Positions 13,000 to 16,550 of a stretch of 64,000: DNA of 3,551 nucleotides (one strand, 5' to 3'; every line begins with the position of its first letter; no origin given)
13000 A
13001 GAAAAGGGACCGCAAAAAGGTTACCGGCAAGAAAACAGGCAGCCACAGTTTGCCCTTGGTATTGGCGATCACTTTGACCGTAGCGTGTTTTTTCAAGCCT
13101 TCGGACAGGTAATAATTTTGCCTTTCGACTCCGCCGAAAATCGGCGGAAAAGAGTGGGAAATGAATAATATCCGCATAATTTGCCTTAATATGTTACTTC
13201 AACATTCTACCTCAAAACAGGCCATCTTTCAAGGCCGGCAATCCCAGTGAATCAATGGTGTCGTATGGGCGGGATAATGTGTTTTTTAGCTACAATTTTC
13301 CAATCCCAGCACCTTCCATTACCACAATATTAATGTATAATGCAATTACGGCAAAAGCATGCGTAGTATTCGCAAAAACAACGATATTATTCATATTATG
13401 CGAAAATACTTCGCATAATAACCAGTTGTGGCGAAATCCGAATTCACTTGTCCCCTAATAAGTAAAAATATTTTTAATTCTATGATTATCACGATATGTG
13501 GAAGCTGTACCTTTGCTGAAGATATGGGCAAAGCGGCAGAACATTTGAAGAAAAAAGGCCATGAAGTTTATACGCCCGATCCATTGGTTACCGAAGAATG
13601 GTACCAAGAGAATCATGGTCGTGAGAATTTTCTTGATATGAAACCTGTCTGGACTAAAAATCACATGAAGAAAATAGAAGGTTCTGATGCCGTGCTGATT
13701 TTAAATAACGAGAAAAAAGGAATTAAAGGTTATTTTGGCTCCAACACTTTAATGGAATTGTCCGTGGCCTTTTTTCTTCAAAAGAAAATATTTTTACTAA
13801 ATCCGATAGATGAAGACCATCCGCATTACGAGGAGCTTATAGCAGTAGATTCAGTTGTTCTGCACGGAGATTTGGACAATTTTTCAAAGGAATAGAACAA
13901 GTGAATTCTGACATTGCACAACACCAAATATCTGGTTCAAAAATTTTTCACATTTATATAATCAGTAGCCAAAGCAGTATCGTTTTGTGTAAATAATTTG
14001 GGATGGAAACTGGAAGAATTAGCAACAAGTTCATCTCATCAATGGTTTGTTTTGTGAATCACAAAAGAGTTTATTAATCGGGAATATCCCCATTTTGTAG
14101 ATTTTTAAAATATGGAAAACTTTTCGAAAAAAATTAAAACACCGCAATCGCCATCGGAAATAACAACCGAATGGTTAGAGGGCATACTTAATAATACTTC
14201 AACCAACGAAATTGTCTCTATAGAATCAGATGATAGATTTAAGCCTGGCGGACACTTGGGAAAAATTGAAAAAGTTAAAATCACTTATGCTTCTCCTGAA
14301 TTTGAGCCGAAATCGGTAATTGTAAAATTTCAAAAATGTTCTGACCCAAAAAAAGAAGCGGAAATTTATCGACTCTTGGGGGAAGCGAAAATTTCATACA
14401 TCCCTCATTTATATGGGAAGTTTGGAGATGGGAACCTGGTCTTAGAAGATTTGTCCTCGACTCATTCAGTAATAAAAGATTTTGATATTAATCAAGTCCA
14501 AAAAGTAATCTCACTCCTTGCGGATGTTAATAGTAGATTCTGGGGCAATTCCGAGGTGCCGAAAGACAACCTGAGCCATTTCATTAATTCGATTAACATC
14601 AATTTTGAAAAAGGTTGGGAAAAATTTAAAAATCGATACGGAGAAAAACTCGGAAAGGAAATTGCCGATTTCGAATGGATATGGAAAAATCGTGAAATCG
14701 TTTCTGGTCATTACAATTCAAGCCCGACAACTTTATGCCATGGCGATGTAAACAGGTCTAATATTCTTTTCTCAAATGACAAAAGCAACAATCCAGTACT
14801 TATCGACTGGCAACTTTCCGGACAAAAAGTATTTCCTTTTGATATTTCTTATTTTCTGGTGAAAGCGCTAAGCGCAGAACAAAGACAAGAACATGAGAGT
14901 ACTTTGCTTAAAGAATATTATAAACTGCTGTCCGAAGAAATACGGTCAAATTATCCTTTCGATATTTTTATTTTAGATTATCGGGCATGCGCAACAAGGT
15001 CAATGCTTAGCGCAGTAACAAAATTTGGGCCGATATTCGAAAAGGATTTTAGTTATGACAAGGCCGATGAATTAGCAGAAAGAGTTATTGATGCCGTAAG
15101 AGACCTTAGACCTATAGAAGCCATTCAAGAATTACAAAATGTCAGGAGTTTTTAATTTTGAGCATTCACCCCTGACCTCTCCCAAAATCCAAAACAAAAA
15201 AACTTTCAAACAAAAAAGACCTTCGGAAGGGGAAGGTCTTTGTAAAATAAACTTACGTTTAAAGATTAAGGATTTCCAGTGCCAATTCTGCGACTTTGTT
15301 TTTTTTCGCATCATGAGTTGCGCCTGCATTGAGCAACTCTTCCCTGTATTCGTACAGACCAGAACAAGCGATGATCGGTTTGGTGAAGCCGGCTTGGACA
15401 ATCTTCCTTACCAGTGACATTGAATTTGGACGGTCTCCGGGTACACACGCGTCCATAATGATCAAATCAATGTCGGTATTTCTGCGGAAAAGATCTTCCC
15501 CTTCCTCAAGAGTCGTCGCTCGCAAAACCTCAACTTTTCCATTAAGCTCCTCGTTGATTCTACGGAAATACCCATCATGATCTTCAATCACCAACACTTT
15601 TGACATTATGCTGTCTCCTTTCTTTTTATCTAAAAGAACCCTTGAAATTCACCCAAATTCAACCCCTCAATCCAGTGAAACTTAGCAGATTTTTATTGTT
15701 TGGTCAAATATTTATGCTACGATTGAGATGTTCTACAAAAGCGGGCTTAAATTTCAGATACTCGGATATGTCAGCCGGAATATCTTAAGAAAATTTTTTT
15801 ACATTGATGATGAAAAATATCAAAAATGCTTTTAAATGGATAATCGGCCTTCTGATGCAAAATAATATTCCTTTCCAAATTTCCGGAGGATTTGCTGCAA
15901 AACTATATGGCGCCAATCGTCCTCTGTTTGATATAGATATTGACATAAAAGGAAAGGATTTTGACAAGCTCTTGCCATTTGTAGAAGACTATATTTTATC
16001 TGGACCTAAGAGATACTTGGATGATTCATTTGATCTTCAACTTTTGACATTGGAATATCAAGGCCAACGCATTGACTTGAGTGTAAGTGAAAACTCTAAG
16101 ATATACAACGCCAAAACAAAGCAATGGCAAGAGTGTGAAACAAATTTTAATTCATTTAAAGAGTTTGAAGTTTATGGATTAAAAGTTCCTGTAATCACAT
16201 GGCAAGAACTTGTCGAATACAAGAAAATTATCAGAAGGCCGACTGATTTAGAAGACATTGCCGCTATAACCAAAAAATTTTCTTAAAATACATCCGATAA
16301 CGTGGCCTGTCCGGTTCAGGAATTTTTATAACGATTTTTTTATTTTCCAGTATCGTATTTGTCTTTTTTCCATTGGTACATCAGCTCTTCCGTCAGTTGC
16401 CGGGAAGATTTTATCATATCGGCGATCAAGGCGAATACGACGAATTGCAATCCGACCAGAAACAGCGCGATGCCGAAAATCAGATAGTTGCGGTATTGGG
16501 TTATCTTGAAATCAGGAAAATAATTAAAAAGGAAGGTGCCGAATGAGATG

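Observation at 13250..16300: AT-rich islet inside the glycan locus encoding a nucleotide/small-molecule modification quartet (NDT-like, APH-family kinase, orphan receiver domain, ANT(2'')-like nucleotidyltransferase)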

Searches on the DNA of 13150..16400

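Call 37: search_rna_families(source=window, start=13150, end=16400, threshold=evalue, max_evalue=5)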
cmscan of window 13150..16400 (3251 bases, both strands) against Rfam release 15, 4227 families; matches with E-value up to 5: 2.
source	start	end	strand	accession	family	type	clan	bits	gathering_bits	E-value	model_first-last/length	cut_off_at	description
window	13372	13419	-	RF00338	snoR53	Gene; snRNA; snoRNA; CD-box;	CL00080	27.7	70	0.9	35-82/91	no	Small nucleolar RNA snR53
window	15209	15274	-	RF02064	STnc370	Gene; sRNA;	-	25.1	54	3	1-71/71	no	Enterobacterial sRNA STnc370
